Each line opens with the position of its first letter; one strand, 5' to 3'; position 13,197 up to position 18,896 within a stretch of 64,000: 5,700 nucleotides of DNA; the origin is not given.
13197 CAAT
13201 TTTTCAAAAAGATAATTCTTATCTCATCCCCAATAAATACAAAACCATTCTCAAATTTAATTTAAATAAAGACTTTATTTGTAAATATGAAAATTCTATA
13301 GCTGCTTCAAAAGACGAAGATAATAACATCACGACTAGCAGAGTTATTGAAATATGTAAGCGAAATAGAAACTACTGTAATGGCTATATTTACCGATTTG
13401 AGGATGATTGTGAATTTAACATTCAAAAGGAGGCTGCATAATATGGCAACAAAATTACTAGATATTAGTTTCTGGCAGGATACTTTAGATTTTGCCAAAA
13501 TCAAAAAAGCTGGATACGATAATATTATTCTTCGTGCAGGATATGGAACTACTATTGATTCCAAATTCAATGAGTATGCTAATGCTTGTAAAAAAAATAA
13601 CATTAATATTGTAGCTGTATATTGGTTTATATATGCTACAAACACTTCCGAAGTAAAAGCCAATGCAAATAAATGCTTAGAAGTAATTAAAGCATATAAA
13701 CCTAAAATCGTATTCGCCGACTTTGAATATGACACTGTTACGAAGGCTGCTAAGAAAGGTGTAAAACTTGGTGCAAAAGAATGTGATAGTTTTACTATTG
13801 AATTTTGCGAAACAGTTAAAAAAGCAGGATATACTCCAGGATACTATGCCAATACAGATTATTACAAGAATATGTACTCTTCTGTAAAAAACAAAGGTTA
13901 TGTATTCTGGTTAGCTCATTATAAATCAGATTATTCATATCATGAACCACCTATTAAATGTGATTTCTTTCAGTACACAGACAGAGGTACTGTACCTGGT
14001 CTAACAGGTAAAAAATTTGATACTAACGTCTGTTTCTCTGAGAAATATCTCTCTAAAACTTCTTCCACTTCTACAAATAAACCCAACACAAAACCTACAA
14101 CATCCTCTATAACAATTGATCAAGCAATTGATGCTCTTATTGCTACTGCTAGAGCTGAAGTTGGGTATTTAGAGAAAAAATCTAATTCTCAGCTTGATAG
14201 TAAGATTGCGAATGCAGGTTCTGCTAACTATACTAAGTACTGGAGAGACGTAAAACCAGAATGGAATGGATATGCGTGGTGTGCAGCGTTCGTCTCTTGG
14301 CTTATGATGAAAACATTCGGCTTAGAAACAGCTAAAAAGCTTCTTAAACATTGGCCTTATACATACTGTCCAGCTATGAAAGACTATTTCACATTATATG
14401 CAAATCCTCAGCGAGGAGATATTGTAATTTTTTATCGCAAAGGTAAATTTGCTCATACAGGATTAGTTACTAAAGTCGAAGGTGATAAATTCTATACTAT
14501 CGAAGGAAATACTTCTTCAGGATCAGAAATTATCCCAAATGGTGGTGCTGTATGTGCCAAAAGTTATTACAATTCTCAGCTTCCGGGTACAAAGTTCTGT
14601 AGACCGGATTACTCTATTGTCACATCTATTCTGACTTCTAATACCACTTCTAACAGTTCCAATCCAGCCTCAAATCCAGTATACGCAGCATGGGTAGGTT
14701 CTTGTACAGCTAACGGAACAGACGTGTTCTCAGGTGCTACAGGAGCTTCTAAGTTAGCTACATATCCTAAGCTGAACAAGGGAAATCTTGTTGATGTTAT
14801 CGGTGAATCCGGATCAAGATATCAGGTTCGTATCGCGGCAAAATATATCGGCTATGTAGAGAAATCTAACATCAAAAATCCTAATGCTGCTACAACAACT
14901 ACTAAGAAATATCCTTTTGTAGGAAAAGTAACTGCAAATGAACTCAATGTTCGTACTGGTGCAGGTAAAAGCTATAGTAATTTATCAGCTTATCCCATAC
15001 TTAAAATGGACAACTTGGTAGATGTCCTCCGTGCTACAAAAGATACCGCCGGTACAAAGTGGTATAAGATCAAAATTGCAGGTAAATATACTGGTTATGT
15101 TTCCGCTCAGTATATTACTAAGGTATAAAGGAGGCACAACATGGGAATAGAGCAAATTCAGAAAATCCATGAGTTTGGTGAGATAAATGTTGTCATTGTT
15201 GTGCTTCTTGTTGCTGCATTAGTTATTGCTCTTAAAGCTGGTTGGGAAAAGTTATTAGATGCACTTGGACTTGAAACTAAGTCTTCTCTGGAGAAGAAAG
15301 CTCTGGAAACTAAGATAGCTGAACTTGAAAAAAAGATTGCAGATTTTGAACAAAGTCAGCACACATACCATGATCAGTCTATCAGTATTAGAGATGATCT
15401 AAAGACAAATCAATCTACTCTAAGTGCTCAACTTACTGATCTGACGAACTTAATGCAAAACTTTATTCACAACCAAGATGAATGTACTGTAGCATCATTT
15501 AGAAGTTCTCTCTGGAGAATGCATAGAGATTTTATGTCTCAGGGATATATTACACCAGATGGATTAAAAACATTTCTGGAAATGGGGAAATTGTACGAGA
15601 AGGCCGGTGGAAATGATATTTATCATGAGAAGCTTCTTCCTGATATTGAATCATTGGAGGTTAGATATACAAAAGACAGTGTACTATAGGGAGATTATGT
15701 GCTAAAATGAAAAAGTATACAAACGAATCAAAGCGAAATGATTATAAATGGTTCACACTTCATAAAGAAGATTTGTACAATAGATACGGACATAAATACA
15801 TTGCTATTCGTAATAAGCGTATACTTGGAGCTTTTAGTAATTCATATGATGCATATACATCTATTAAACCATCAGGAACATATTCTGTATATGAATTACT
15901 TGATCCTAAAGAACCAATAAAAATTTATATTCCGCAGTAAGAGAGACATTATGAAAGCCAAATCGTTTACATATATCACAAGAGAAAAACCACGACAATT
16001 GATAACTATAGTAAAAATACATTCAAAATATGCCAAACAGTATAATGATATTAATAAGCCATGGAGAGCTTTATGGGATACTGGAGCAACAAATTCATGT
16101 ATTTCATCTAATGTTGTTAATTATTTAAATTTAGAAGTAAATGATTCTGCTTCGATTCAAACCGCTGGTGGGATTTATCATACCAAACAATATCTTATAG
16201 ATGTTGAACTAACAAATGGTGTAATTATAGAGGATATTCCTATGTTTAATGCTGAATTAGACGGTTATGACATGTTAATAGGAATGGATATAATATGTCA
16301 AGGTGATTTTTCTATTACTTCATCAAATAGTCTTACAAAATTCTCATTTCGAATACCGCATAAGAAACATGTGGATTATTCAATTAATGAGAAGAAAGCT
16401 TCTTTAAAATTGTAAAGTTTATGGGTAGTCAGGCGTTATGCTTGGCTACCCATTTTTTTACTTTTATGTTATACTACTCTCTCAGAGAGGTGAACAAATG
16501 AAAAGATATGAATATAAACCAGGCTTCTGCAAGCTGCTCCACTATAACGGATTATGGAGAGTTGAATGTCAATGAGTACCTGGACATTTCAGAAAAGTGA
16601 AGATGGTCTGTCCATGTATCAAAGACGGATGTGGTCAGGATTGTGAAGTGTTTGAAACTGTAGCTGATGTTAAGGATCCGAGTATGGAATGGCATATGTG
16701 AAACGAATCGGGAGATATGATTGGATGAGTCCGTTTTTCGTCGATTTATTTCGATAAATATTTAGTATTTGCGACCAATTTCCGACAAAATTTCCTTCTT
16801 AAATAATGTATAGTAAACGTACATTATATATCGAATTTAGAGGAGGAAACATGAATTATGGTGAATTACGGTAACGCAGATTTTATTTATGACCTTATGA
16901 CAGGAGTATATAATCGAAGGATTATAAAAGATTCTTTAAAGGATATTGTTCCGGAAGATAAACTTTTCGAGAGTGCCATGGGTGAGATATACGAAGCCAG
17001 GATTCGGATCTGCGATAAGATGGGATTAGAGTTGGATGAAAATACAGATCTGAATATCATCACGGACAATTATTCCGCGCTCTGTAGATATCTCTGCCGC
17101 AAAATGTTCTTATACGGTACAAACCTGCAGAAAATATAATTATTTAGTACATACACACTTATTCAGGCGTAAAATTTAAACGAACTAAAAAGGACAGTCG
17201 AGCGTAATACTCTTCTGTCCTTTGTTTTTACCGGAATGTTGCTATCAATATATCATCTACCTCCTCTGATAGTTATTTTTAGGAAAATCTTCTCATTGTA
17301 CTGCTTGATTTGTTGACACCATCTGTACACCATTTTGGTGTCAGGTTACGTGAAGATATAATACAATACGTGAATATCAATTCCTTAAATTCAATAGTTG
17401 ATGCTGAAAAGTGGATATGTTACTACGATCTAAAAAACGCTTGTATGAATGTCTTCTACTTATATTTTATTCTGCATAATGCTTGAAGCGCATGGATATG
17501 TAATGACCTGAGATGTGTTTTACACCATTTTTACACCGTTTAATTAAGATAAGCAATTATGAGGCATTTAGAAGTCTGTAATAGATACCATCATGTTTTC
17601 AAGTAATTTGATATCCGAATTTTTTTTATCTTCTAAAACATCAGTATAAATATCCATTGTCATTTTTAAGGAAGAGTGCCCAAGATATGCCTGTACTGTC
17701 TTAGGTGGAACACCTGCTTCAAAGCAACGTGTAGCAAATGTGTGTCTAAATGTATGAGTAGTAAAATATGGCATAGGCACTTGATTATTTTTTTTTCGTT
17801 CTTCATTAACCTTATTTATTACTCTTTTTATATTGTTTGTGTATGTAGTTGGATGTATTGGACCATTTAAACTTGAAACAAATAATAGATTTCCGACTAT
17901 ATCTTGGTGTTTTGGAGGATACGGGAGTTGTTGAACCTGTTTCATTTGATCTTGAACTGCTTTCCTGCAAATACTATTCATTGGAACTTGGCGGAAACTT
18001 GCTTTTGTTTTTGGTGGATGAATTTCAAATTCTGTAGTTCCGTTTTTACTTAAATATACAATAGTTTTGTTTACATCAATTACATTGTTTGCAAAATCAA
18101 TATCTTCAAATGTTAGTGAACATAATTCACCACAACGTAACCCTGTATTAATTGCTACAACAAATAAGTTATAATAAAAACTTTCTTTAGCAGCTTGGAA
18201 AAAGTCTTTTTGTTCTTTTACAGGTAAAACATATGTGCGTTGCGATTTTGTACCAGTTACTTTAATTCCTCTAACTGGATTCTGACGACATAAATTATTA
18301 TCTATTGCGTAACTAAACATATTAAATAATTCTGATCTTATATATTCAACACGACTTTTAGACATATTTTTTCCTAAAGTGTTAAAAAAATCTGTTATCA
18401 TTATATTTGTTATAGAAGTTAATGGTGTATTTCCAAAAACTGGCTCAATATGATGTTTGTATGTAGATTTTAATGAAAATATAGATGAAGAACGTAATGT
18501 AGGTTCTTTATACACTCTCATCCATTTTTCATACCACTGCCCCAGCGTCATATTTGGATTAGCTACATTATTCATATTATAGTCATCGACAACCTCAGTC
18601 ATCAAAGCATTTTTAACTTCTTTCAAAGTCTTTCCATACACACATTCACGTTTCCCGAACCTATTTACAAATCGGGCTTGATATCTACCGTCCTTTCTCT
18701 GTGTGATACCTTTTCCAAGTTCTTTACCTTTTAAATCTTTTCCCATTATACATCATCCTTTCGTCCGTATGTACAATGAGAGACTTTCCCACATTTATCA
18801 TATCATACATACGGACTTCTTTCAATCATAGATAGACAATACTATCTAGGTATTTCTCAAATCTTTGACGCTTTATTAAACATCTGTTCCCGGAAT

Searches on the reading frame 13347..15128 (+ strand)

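Call 62: search_protein_families(library=phrogs, proteins=[window:13347-15128:+], max_evalue=0.00001)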
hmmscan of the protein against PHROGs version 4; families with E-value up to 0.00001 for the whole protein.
window:13347-15128:+ (593 aa): 7 families
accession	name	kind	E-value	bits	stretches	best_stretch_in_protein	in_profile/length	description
phrog_291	-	lysis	1.5e-37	130.5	1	21-294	99-372/509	endolysin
phrog_6745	-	lysis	1.8e-36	126.9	1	34-327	4-208/396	endolysin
phrog_38078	-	unknown function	2e-29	104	1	257-415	30-204/423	-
phrog_6219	-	lysis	6.4e-20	72.9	1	36-263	3-221/326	endolysin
phrog_9589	-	lysis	1.5e-15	58.9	1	260-393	3-130/281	endolysin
phrog_21825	-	lysis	5e-09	37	1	263-425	6-168/289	endolysin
phrog_3084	-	lysis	1.1e-07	32.2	1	32-279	156-402/468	endolysin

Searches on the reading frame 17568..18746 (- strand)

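Call 62: search_protein_families(library=phrogs, proteins=[window:17568-18746:-], max_evalue=0.00001)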
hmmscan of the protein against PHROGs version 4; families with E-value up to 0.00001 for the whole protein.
window:17568-18746:- (392 aa): 6 families
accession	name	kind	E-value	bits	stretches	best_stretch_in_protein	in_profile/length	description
phrog_1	-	integration and excision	2.9e-77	262.4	1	13-387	115-452/611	integrase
phrog_216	-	integration and excision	2.2e-37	129.8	1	137-384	19-238/301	integrase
phrog_7685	-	integration and excision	1.3e-15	58.6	1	246-386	123-239/240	integrase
phrog_7244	-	integration and excision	5.3e-11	43.3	1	65-217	72-224/263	integrase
phrog_26960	-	unknown function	5.9e-10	40.6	1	26-140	24-143/146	-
phrog_7269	-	integration and excision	7.9e-06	26.7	0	321-376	22-75/89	integrase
